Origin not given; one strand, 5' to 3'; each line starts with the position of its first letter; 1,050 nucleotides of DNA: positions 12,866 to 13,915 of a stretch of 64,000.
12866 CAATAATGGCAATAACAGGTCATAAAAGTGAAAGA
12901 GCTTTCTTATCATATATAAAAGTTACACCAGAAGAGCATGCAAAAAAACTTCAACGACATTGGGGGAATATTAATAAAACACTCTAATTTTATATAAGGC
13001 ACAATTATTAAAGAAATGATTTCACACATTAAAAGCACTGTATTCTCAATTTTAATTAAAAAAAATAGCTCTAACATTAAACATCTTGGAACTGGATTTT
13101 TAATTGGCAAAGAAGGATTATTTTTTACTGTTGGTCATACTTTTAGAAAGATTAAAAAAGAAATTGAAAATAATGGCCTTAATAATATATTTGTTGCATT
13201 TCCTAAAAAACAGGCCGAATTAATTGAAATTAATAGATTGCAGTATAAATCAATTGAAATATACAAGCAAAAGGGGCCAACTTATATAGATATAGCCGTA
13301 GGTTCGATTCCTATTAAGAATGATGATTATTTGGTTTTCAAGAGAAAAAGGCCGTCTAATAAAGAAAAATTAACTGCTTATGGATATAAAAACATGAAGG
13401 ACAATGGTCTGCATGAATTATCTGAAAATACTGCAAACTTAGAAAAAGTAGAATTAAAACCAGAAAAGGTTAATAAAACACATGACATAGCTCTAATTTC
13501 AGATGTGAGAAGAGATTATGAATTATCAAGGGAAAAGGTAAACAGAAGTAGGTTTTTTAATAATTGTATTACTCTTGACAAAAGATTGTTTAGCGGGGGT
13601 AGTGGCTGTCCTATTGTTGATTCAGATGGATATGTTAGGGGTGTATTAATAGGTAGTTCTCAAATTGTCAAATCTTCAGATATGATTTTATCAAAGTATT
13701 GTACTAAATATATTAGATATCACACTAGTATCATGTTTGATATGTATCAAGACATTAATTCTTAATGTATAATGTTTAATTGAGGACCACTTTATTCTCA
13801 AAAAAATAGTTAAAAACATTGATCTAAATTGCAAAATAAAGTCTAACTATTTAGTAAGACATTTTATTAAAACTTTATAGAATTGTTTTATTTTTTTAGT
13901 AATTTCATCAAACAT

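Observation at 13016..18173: S1 protease + SIR2 + 922-aa helical protein + 108-aa ORF: candidate split, DSR-like NADase defence system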

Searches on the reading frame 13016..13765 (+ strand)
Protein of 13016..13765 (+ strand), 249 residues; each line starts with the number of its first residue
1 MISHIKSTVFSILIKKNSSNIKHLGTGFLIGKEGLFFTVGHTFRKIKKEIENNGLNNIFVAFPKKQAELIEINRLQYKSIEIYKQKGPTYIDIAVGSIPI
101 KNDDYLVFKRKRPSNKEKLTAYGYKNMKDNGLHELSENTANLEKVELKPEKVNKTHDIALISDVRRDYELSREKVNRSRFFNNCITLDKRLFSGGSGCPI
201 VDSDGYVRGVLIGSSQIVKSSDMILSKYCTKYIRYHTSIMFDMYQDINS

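Call 3: search_protein_families(library=pfam, proteins=[window:13016-13765:+], max_evalue=1)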
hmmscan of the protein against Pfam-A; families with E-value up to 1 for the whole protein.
window:13016-13765:+ (249 aa): 3 families
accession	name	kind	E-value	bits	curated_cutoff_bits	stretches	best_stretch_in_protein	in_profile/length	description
PF13365.12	Trypsin_2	-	1.4e-06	29.5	27.6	1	25-210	1-144/144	Trypsin-like peptidase domain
PF00089.32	Trypsin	-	0.0015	18.8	20.6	1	17-214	21-198/220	Trypsin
PF11118.13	DUF2627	-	0.067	14.2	22.4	0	2-48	20-66/76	Protein of unknown function (DUF2627)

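Call 4: search_protein_families(library=padloc, proteins=[window:13016-13765:+], max_evalue=1)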
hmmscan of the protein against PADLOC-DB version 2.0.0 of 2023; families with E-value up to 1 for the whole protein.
window:13016-13765:+ (249 aa): 3 families
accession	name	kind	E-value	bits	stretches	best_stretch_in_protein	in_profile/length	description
PDLC02959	RT-Protease_XI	-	1.6e-09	35.3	1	8-228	339-503/510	single gene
PDLC02960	RT-Protease_XI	-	2e-09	35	1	6-221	335-492/506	single gene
PDLC04593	PDC-M35A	-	9.6e-06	23.5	1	5-51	4-49/216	-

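Call 5: search_protein_families(library=ncbifam, proteins=[window:13016-13765:+], max_evalue=1)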
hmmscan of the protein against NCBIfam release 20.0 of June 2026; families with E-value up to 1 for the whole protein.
window:13016-13765:+ (249 aa): 1 family
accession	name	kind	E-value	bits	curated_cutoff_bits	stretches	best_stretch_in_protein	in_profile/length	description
NF033740.0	MarP_fam_protase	equivalog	0.052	12.6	250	1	179-216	319-356/390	MarP family serine protease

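Call 33: find_homologous_proteins(query=window:13016-13765:+, max_evalue=0.001)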
Query window:13016-13765:+ (249 aa): 13 proteins with E <= 0.001 among 487 candidates.
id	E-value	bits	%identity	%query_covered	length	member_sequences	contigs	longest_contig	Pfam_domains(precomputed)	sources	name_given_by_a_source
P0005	5.6e-110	385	99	70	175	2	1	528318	-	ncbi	-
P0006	3.4e-81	290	54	97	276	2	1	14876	-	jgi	jgi:hypothetical protein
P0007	7.5e-81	289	53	99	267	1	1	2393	PF13365.13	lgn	-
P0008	1.1e-66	243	47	97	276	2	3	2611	-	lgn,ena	-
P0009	2.2e-66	242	51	97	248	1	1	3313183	PF13365.13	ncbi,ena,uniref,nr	ncbi:hypothetical protein [uncultured Bacteroides sp.]|uniref:hypothetical protein n=1 Tax=unculture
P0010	3.1e-65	238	47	100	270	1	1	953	-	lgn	-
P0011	4.4e-64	234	49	96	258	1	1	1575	-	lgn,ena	-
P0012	1.5e-62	229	47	99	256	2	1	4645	-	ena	-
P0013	7.0e-62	227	47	98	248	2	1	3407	PF13365.13,PF10459.16,PF00089.33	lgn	-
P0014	2.1e-59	219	44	98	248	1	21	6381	-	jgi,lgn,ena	-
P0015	4.8e-50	188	41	97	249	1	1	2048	-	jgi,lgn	jgi:hypothetical protein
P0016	2.2e-47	180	40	98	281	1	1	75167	PF13365.13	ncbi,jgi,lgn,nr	ncbi:MAG: serine protease [Dysgonamonadaceae bacterium]|jgi:hypothetical protein|nr:serine protease 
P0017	3.3e-37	146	54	55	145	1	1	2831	-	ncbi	-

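Call 34: find_encoding_contigs(protein=P0009, flank=7000, max_places=2)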
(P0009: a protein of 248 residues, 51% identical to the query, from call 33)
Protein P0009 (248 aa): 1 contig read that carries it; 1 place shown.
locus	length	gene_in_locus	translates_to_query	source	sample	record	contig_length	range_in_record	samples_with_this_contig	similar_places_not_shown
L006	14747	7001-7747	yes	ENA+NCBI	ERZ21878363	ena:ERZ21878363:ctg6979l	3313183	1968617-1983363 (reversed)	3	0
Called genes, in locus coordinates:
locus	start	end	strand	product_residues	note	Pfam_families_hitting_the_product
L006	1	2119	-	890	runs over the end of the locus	PF13620:CarboxypepD_reg, PF13715:CarbopepD_reg_2, PF07715:Plug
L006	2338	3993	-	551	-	PF00005:ABC_tran, PF00931:NB-ARC (faint), PF02463:SMC_N (faint), PF13476:AAA_23 (faint), PF13238:AAA_18 (faint), PF13304:AAA_21 (faint), PF12848:ABC_tran_Xtn, PF00005:ABC_tran, +1 more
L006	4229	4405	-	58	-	-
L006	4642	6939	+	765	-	-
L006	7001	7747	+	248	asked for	PF13365:Trypsin_2 (weak)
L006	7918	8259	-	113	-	-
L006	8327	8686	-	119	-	PF12728:HTH_17 (weak)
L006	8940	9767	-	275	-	PF09357:RteC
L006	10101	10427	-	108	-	PF01381:HTH_3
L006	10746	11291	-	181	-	-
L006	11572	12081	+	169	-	PF00881:Nitroreductase, PF14512:TM1586_NiRdase (weak), PF00881:Nitroreductase, PF14512:TM1586_NiRdase (weak)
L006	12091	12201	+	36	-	-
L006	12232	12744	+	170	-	PF10882:bPH_5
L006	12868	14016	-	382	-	PF15902:Sortilin-Vps10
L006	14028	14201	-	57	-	-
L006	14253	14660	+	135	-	PF13648:Lipocalin_4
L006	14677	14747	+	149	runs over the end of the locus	PF00165:HTH_AraC (weak), PF12833:HTH_18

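Call 35: find_encoding_contigs(protein=P0016, flank=7000, max_places=2)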
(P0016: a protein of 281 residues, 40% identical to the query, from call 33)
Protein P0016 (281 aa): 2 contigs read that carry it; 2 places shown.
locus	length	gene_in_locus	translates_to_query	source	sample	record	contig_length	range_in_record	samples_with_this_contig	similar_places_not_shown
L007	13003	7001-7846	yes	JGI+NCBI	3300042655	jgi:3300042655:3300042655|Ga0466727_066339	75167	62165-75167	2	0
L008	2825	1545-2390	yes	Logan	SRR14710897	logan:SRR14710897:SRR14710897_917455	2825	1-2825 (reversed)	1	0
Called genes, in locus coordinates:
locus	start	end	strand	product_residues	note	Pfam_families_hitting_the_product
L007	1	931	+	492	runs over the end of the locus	PF00069:Pkinase, PF07714:PK_Tyr_Ser-Thr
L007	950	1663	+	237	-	PF07719:TPR_2 (faint), PF08238:Sel1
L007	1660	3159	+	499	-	PF16697:Yop-YscD_cpl (weak), PF00498:FHA, PF00089:Trypsin (weak), PF13365:Trypsin_2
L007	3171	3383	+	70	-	-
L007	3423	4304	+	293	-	-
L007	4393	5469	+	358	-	PF00481:PP2C, PF13672:PP2C_2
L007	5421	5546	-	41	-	-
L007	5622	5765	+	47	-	-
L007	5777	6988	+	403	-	-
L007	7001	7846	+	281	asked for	PF13365:Trypsin_2 (weak)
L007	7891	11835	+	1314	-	PF07581:Glug (faint), PF05939:Phage_min_tail (faint), PF03551:PadR (faint), PF04385:FAINT (faint), PF27239:FOL3_C (faint), PF17400:DUF5406 (faint), PF18998:Flg_new_2 (weak), PF18962:Por_Secre_tail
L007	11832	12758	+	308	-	-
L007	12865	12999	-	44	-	-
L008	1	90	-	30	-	?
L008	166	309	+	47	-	-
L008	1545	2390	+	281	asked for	PF13365:Trypsin_2 (weak)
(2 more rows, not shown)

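Call 36: find_encoding_contigs(protein=P0006, flank=7000, max_places=2)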
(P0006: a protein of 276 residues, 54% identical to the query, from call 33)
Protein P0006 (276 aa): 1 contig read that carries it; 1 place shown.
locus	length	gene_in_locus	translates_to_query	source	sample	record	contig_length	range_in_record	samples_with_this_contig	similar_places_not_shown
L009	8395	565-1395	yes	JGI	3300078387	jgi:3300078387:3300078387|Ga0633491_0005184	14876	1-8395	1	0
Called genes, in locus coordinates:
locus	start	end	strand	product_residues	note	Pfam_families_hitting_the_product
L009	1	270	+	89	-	?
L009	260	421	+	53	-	-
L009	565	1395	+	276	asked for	-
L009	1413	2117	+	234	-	PF24838:8xMP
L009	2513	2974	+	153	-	PF04002:RadC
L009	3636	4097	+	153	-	-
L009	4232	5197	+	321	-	-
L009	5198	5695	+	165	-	-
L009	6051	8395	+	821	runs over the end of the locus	PF00082:Peptidase_S8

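Call 102: search_protein_families(library=padloc, proteins=[L006:4642-6939:+, L007:5777-6988:+, L009:1413-2117:+, P0009, P0016, P0006], max_evalue=0.001)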
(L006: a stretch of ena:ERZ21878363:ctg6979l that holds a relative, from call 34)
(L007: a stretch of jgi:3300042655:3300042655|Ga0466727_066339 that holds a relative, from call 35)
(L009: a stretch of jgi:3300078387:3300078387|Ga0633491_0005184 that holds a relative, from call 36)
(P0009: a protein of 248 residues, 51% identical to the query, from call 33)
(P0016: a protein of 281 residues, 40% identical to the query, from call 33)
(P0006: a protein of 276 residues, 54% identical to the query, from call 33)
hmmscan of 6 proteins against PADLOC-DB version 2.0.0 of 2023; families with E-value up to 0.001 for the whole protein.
L006:4642-6939:+ (765 aa): 0 families

L007:5777-6988:+ (403 aa): 13 families
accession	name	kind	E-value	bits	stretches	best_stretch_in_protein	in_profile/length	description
PDLC02414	Aga_SIR2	-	1.3e-13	48.9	2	165-260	104-184/313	-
PDLC02408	Aga_SIR2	-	3.8e-13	47.2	2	172-276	141-229/343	Class II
PDLC04087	SIR2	-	3e-09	34.2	0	320-374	237-291/343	-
PDLC04093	SIR2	-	3.4e-08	30.9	1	144-257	128-221/395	-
PDLC04085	SIR2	-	4.8e-07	27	1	80-370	105-382/463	-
PDLC04096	SIR2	-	1.2e-06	26.2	0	288-375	94-180/230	-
PDLC04081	SIR2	-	1.4e-06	25.8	0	171-253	131-211/345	-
PDLC04083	SIR2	-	1.8e-06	25.1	1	124-350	78-284/371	-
PDLC04082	SIR2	-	7e-06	23.2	0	164-260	117-212/345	-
PDLC04078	SIR2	-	6e-05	20.9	0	307-376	54-122/171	-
PDLC04076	SIR2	-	0.00019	18.8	0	180-396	166-359/406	-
PDLC04086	SIR2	-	0.00023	18.6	1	114-257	71-220/361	-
PDLC04094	SIR2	-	0.00056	17.2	0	156-252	128-212/399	-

L009:1413-2117:+ (234 aa): 0 families

P0009 (248 aa): 3 families
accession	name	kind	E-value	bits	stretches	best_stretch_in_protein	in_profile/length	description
PDLC02959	RT-Protease_XI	-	1.6e-06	25.4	1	7-228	336-505/510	single gene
PDLC02960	RT-Protease_XI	-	3.3e-06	24.4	1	5-222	332-495/506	single gene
PDLC04593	PDC-M35A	-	0.00037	18.3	0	13-62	9-55/216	-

P0016 (281 aa): 3 families
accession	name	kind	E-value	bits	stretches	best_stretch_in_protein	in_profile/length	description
PDLC02960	RT-Protease_XI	-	2.2e-09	34.8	1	22-245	320-486/506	single gene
PDLC02959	RT-Protease_XI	-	5.5e-09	33.5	1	22-245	323-489/510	single gene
PDLC04593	PDC-M35A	-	6e-06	24.2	0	37-76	4-43/216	-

P0006 (276 aa): 3 families
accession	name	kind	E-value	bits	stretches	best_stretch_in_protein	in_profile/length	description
PDLC02959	RT-Protease_XI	-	1.2e-08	32.4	1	44-257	345-506/510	single gene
PDLC02960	RT-Protease_XI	-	1.2e-07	29.1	1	36-248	339-493/506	single gene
PDLC04593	PDC-M35A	-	0.00029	18.7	0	41-75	13-47/216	-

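Call 105: find_encoding_contigs(protein=P0014, flank=6000, max_places=6)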
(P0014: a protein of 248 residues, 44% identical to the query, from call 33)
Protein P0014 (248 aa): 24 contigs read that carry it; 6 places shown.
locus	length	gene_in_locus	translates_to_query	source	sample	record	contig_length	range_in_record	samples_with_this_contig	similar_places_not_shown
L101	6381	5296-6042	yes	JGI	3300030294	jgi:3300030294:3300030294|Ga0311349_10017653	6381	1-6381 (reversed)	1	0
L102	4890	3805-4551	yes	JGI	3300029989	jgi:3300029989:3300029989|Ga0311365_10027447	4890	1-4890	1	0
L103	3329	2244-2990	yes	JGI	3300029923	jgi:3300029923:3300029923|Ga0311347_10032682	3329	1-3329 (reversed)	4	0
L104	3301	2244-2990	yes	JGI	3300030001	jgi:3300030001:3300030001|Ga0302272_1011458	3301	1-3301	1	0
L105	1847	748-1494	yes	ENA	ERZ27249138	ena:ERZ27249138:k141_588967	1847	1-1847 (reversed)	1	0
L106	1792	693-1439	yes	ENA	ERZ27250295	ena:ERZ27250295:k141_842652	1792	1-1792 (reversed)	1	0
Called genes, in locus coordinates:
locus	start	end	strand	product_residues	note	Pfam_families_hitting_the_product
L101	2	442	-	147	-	?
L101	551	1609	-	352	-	PF25919:BSH_CusB (faint), PF00364:Biotin_lipoyl (faint), PF25917:BSH_RND, PF25973:BSH_CzcB (weak), PF25954:Beta-barrel_RND_2, PF25990:Beta-barrel_YknX, PF25989:YknX_C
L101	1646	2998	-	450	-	PF02321:OEP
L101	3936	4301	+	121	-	-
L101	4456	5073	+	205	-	-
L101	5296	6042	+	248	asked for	-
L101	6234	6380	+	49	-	?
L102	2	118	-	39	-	?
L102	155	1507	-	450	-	PF02321:OEP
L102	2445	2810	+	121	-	-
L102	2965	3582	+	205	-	-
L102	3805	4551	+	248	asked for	-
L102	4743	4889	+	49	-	?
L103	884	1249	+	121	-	-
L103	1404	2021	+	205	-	-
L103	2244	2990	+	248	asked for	-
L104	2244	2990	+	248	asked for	-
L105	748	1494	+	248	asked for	-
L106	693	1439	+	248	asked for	-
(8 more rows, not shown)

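Call 106: find_encoding_contigs(protein=P0012, flank=6000, max_places=3)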
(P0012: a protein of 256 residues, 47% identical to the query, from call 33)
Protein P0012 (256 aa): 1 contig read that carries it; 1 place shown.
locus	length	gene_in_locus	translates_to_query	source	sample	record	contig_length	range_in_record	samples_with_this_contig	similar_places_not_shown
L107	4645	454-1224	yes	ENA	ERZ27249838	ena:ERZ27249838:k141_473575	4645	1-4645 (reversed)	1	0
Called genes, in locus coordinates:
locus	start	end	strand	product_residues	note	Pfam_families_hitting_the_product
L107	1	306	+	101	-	?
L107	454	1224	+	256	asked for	-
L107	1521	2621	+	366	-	PF08867:FRG (weak)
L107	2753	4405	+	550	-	-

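Call 107: find_encoding_contigs(protein=P0013, flank=6000, max_places=3)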
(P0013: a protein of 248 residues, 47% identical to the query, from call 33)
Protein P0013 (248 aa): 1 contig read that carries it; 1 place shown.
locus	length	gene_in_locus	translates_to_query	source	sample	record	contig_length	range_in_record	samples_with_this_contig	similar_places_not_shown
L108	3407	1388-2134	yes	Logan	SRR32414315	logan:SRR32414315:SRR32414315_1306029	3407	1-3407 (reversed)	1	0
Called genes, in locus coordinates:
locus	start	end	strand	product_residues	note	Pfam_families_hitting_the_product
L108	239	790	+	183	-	-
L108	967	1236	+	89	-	-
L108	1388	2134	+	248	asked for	PF00089:Trypsin (faint), PF13365:Trypsin_2, PF10459:Peptidase_S46 (weak)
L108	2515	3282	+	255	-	-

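Call 110: search_protein_families(library=padloc, proteins=[L101:4456-5073:+, L101:3936-4301:+, L107:1521-2621:+, L107:2753-4405:+, L108:239-790:+, L108:967-1236:+, L108:2515-3282:+, L007:7891-11835:+], max_evalue=0.001)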
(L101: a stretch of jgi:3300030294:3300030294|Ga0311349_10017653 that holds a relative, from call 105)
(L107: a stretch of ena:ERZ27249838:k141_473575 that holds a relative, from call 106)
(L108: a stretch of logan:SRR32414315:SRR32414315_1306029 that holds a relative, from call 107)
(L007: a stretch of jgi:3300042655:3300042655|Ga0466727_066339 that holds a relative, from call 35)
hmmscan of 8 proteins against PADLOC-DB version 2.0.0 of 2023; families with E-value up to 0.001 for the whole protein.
L101:4456-5073:+ (205 aa): 0 families

L101:3936-4301:+ (121 aa): 0 families

L107:1521-2621:+ (366 aa): 5 families
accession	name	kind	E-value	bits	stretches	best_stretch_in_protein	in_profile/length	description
PDLC04937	PDC-S15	-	9.8e-10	36.5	1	29-234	17-215/254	-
PDLC04938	PDC-S15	-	1.2e-08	32.7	1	28-187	44-186/276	-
PDLC04931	PDC-S15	-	1.7e-06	26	1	29-232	42-237/282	-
PDLC04940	PDC-S15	-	2.3e-06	25.4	1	33-153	39-157/280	-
PDLC04934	PDC-S15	-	0.00019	18.6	1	116-184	116-183/416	-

L107:2753-4405:+ (550 aa): 3 families
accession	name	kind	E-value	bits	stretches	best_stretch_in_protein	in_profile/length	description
PDLC01101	PrimPol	-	5e-08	30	0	417-533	19-129/490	adaptation polymerase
PDLC02907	TPR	-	2.2e-07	27.8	0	401-486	579-667/864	-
PDLC01172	TPR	-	8.2e-05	19.6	0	303-345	90-132/448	TPR repeats containing protein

L108:239-790:+ (183 aa): 0 families

L108:967-1236:+ (89 aa): 0 families

L108:2515-3282:+ (255 aa): 0 families

L007:7891-11835:+ (1314 aa): 0 families

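Call 122: search_protein_families(library=pfam, proteins=[L007:5777-6988:+, L006:4642-6939:+, L101:4456-5073:+, L108:2515-3282:+], max_evalue=0.1)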
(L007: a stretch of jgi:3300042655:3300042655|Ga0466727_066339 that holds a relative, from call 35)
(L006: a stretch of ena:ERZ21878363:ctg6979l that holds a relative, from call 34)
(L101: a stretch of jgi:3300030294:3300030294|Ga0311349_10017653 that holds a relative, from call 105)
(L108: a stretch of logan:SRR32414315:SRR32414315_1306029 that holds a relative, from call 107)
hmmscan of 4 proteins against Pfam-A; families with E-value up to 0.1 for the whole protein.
L007:5777-6988:+ (403 aa): 2 families
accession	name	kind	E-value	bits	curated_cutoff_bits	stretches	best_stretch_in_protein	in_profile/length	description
PF13289.12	SIR2_2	-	0.0014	19.2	24.5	1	180-372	3-124/141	SIR2-like domain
PF04084.20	RecA-like_ORC2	-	0.049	13.3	25.1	1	319-389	37-106/251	Origin recognition complex subunit 2 RecA-like domain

L006:4642-6939:+ (765 aa): 0 families

L101:4456-5073:+ (205 aa): 0 families

L108:2515-3282:+ (255 aa): 4 families
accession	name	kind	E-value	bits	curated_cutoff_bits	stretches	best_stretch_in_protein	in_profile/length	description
PF09627.16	PrgU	-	0.041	14.3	25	0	81-136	29-83/106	PrgU-like protein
PF19176.5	DUF5858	-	0.043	14.1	27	0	155-178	32-55/61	Family of unknown function (DUF5858)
PF13288.12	DXPR_C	-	0.055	14.2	27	0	148-221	14-86/115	DXP reductoisomerase C-terminal domain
PF19652.4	DUF6155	-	0.072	13.3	27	0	219-255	23-59/170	Family of unknown function (DUF6155)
